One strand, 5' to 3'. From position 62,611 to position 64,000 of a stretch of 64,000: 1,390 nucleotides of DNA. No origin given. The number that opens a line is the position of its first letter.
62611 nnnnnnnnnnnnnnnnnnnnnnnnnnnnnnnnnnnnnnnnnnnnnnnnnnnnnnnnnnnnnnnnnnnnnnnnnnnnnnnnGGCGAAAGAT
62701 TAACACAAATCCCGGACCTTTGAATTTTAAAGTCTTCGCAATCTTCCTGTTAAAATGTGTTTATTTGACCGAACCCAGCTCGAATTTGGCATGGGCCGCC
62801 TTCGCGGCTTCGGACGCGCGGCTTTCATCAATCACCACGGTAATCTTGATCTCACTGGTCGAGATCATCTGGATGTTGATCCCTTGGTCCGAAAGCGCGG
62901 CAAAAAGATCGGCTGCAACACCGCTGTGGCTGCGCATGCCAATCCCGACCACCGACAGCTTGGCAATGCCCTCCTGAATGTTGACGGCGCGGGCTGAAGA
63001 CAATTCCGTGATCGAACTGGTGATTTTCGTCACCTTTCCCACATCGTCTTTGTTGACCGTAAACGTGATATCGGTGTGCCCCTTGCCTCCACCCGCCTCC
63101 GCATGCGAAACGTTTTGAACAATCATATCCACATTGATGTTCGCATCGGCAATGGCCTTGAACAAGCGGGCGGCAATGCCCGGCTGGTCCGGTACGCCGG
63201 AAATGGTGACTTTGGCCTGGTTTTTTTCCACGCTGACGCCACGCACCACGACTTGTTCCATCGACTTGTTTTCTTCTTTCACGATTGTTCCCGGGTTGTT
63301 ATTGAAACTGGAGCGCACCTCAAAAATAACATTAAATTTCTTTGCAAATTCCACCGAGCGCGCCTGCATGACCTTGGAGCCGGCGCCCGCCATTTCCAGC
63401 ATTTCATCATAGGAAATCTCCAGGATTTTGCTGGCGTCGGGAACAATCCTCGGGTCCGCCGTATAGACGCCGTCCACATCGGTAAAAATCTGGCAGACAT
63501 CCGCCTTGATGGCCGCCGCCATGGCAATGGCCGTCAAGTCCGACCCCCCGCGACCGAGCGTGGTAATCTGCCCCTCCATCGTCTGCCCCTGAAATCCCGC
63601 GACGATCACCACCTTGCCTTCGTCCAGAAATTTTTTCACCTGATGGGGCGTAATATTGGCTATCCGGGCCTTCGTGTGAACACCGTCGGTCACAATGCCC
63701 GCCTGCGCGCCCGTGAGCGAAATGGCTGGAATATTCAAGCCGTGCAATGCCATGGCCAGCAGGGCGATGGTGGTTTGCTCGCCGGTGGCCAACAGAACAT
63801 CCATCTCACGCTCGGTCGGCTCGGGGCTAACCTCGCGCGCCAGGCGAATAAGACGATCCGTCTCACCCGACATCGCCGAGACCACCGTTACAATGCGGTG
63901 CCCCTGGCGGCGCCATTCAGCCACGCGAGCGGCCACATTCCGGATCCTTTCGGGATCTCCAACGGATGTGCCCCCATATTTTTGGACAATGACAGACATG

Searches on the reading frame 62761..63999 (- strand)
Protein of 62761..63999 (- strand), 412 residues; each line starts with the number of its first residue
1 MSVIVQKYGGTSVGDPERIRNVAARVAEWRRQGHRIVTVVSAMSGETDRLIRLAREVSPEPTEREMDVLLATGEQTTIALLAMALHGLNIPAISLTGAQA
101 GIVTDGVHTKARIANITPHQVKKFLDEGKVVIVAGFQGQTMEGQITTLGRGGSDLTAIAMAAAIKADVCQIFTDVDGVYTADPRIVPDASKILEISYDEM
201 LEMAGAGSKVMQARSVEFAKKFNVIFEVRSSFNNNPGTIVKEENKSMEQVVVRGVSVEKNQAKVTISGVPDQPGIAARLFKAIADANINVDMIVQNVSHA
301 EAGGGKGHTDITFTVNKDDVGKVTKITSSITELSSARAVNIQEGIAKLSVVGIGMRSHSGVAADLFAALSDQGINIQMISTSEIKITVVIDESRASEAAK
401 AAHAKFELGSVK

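Call 82: search_protein_families(library=pfam, proteins=[window:62761-63999:-], max_evalue=0.00001)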
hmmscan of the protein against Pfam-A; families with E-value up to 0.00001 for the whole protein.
window:62761-63999:- (412 aa): 4 families
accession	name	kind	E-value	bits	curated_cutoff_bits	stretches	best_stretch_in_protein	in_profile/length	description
PF00696.33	AA_kinase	-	1.5e-51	175.8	24.9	1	3-222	2-226/234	Amino acid kinase family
PF22468.2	ACT_9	-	4e-36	123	27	2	348-406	1-61/61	ACT domain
PF01842.31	ACT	-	3.4e-21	75.1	27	2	266-326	3-60/66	ACT domain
PF13840.12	ACT_7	-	4.2e-21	75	27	1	341-401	2-62/65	ACT domain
